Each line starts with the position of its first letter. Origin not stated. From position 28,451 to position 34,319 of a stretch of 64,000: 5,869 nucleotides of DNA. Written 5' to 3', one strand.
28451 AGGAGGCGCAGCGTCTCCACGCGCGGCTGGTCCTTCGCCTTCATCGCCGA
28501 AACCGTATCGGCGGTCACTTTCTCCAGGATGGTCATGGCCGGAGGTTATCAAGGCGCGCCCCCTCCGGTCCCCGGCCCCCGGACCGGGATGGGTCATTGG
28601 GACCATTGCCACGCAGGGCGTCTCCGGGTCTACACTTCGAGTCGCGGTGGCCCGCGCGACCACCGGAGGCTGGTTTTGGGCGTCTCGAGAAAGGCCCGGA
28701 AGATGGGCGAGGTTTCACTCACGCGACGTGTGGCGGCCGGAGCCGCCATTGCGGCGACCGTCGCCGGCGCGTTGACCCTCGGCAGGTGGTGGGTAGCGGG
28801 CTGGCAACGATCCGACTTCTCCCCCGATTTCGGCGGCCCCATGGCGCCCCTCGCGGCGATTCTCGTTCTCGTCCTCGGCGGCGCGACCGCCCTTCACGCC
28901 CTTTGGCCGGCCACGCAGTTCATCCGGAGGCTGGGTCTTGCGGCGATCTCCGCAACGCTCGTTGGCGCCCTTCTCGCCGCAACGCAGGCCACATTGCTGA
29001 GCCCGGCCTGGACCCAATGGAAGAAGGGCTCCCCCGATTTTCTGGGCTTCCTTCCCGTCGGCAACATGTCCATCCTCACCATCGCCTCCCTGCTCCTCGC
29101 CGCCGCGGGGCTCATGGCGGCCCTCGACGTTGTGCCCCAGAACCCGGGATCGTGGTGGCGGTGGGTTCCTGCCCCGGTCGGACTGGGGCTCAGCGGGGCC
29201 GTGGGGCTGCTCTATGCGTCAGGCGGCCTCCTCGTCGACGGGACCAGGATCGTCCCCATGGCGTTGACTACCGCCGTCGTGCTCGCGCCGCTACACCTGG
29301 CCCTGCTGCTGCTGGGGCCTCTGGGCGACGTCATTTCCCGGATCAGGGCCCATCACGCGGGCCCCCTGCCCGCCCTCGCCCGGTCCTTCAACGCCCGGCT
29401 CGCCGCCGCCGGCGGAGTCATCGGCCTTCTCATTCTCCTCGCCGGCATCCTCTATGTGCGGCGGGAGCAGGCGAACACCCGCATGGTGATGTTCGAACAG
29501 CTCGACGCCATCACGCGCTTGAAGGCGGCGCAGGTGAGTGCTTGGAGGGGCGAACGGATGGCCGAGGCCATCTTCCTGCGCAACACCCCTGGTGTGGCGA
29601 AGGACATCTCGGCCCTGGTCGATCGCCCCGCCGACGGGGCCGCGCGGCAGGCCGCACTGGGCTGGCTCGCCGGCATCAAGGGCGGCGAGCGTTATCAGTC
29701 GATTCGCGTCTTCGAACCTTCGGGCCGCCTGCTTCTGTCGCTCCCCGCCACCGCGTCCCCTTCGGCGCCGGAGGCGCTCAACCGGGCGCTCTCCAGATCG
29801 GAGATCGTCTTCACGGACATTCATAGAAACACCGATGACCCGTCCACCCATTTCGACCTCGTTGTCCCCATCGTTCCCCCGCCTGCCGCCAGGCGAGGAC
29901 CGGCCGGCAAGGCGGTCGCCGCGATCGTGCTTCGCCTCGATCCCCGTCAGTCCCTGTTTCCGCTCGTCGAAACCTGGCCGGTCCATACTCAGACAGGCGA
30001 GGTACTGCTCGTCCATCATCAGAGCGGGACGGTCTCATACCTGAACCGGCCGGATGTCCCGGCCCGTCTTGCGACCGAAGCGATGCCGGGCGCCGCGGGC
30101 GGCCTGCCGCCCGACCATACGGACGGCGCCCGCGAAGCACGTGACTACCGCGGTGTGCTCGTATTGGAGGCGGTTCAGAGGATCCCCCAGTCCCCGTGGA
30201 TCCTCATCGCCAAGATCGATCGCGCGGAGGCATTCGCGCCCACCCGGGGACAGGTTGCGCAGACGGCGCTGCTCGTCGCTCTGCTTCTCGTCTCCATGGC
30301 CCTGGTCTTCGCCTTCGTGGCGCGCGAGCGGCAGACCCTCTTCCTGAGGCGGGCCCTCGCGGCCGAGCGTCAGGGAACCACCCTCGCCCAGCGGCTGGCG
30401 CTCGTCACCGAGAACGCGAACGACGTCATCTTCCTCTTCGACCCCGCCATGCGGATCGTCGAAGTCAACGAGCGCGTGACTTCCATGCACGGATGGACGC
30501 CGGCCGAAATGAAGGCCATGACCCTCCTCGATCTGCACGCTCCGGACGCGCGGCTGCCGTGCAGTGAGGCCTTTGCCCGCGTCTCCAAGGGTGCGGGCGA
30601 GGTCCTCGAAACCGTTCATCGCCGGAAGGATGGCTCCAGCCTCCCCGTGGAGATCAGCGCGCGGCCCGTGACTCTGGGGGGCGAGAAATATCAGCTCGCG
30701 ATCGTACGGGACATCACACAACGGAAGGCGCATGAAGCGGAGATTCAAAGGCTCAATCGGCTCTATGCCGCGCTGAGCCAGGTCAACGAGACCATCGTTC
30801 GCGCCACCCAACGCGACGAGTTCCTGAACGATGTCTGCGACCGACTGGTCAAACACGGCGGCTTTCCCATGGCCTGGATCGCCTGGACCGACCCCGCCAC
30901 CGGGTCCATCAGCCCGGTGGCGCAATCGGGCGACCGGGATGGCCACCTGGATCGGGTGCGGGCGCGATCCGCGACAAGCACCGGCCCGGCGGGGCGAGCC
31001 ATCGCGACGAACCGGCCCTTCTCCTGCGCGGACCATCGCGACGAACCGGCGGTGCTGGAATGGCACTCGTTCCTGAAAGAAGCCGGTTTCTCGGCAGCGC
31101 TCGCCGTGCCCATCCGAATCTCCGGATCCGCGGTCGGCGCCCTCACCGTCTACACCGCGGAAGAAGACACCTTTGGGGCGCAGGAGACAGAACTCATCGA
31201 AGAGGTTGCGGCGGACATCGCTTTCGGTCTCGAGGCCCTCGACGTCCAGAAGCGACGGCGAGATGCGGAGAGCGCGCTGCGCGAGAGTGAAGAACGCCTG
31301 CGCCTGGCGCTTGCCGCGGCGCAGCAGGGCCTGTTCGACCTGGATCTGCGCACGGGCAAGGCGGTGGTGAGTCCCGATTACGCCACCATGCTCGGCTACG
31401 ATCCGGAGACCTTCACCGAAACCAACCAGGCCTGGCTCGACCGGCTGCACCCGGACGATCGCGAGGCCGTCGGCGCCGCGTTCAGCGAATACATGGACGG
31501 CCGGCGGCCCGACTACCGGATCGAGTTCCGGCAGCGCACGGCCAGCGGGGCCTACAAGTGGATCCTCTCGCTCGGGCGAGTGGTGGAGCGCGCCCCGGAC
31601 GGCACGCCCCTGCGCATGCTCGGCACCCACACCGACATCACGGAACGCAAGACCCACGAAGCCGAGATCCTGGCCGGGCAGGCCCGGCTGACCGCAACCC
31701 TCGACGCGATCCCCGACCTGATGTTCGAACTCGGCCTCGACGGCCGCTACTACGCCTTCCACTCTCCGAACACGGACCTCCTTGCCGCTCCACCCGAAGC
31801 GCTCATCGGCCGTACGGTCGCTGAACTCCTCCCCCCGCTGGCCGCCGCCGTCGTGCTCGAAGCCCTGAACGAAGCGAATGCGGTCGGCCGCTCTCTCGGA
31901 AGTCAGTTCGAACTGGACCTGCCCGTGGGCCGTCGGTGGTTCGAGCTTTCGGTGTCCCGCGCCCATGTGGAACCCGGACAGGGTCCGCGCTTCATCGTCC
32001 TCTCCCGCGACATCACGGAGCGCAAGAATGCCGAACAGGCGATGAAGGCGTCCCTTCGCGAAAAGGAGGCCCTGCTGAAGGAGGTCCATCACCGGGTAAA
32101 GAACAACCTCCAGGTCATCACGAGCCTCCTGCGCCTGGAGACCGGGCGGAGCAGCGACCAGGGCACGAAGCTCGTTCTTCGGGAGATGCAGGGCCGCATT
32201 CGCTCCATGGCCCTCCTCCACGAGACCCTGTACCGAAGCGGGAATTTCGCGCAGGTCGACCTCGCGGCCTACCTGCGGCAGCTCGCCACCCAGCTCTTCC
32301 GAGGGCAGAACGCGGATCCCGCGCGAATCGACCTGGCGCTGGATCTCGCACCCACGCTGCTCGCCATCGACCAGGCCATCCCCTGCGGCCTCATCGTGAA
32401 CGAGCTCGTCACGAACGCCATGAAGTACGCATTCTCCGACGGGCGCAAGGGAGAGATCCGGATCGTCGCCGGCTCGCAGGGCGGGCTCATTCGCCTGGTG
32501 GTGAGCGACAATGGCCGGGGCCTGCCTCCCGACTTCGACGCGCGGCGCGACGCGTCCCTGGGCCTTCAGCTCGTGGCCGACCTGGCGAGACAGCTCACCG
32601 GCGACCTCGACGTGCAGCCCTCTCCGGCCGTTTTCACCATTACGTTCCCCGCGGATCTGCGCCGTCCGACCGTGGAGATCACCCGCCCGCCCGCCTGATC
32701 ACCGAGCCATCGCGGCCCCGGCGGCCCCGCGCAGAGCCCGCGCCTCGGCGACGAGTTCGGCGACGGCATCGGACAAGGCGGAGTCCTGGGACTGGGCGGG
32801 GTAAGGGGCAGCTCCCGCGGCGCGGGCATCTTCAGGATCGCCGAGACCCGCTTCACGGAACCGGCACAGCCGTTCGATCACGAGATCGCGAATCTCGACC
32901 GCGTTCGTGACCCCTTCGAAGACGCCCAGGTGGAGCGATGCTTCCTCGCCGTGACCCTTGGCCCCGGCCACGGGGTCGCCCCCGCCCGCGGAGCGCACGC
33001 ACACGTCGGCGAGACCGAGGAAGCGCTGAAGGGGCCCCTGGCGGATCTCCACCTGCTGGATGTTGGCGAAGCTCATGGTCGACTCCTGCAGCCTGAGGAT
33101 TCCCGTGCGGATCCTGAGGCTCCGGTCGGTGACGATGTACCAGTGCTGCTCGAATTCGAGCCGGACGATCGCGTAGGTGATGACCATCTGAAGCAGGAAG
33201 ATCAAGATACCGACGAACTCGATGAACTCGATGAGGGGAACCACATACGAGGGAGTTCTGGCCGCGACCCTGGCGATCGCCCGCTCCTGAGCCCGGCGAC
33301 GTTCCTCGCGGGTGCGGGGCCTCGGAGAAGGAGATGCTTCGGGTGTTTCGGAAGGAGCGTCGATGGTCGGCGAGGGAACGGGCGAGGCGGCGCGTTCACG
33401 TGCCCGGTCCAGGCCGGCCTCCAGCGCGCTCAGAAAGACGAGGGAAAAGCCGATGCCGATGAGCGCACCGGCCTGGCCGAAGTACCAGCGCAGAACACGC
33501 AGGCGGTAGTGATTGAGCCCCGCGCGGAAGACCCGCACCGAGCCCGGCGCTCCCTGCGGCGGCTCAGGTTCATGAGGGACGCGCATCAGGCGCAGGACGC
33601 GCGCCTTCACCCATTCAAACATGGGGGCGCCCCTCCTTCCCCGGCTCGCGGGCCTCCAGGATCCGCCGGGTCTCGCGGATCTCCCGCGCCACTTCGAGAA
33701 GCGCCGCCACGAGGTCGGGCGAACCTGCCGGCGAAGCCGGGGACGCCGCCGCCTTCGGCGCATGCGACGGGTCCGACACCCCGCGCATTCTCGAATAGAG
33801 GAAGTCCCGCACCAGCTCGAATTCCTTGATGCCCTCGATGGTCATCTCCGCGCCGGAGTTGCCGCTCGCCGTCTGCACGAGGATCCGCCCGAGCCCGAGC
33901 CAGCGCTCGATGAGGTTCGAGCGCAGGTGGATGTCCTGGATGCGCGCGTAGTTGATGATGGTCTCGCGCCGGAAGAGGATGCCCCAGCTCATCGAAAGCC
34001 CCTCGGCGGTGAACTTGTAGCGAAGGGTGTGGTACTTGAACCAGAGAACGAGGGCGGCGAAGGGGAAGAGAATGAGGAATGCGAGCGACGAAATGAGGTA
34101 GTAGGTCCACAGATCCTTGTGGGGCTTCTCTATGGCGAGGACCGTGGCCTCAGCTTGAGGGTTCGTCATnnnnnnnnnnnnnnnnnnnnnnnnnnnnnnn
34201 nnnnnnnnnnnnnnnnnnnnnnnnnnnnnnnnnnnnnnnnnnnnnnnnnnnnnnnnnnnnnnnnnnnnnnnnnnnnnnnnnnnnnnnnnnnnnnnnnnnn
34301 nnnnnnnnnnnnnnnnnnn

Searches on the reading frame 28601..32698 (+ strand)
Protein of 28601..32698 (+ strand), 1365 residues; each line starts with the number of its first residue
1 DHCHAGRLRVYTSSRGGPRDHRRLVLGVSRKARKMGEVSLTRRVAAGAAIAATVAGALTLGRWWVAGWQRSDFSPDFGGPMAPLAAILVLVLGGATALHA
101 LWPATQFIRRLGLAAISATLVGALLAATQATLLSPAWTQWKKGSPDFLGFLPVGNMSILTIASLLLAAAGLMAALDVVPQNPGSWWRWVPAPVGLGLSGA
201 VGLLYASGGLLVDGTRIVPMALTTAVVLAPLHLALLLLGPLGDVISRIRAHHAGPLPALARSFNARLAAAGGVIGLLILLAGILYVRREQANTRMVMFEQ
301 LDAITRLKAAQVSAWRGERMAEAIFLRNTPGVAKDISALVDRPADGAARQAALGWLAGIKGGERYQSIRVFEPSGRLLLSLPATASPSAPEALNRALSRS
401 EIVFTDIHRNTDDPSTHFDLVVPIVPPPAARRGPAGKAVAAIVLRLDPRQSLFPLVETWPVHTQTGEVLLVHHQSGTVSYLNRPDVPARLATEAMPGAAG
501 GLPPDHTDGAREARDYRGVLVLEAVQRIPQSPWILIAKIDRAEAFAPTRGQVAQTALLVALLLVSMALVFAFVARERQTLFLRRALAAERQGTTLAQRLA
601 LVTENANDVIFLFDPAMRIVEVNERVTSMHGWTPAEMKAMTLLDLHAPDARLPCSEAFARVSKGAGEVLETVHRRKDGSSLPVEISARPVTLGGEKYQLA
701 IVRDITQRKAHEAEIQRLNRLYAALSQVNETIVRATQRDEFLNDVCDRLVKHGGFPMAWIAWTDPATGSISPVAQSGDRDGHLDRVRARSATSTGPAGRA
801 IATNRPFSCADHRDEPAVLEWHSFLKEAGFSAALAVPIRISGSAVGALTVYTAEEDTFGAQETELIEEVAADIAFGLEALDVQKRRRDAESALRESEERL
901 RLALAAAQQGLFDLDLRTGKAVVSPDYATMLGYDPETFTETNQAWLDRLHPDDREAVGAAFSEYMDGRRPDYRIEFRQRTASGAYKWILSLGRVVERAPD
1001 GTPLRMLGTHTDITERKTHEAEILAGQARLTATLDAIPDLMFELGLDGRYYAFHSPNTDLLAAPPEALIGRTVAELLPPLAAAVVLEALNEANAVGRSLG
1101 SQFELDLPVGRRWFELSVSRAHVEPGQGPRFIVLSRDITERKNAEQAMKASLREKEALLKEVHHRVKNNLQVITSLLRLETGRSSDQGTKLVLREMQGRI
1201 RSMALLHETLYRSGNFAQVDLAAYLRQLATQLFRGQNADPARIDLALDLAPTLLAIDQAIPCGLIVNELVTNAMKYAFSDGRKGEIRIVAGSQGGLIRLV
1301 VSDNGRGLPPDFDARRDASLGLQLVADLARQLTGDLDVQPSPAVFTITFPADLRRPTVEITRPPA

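Call 69: search_protein_families(library=pfam, proteins=[window:28601-32698:+], max_evalue=0.001)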
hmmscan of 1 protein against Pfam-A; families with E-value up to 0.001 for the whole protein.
window:28601-32698:+ (1365 aa): 11 families
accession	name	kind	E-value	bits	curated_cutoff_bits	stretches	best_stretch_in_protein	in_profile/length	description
PF08448.16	PAS_4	-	2.4e-30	105.5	23.1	2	1034-1142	1-109/110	PAS fold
PF08447.18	PAS_3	-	7.3e-29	100.3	25.6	2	922-1010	3-89/89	PAS fold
PF07568.18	HisKA_2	-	4.1e-27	94.5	22.3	1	1161-1234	1-74/76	Histidine kinase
PF13185.12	GAF_2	-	4.3e-20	72.8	28.6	1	736-878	2-136/136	GAF domain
PF13426.13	PAS_9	-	6.4e-19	68.6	27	1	609-707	3-103/103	PAS domain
PF00989.32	PAS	-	2.9e-14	53.5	22.6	1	599-705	3-113/113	PAS fold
PF01590.32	GAF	-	7.6e-12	46.4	22.4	1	738-875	2-131/133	GAF domain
PF02518.31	HATPase_c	-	2.6e-11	44.4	26.4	1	1264-1351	8-109/111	Histidine kinase-, DNA gyrase B-, and HSP90-like ATPase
PF13188.13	PAS_8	-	1.8e-07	31.2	21.8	1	597-651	1-55/65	PAS domain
PF13581.12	HATPase_c_2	-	3.3e-07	30.8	27.4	1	1256-1331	26-111/127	Histidine kinase-like ATPase domain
PF07536.20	HWE_HK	-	5e-07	30.8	22.8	1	1161-1228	1-65/83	HWE histidine kinase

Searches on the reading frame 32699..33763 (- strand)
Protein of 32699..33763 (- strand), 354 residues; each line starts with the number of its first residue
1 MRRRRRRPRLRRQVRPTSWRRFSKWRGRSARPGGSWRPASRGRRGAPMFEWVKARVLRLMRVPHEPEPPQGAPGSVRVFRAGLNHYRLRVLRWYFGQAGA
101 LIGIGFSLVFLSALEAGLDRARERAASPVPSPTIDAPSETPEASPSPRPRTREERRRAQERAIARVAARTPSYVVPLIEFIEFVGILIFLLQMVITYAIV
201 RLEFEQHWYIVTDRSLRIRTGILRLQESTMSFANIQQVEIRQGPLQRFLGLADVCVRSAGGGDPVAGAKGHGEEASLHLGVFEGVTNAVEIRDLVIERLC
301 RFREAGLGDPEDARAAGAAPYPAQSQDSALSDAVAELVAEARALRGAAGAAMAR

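Call 60: search_protein_families(library=pfam, proteins=[window:32699-33763:-], max_evalue=0.00001)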
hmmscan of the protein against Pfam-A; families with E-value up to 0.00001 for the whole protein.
window:32699-33763:- (354 aa): 1 family
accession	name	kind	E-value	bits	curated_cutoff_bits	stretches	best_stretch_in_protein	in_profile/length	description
PF03703.20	bPH_2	-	1.6e-15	57.6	22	1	207-266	4-61/78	Bacterial PH domain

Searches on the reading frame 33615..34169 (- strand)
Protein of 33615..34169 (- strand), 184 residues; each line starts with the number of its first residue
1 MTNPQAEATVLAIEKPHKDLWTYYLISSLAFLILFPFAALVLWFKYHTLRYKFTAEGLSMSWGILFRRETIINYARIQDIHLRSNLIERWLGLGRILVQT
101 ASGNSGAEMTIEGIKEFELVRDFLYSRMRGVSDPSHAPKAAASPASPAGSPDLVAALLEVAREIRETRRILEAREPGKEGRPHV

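Call 60: search_protein_families(library=pfam, proteins=[window:33615-34169:-], max_evalue=0.00001)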
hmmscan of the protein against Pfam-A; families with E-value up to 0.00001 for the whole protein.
window:33615-34169:- (184 aa): 1 family
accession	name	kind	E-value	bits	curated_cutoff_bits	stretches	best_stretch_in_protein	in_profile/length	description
PF03703.20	bPH_2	-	9.3e-18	64.7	22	1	46-123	1-77/78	Bacterial PH domain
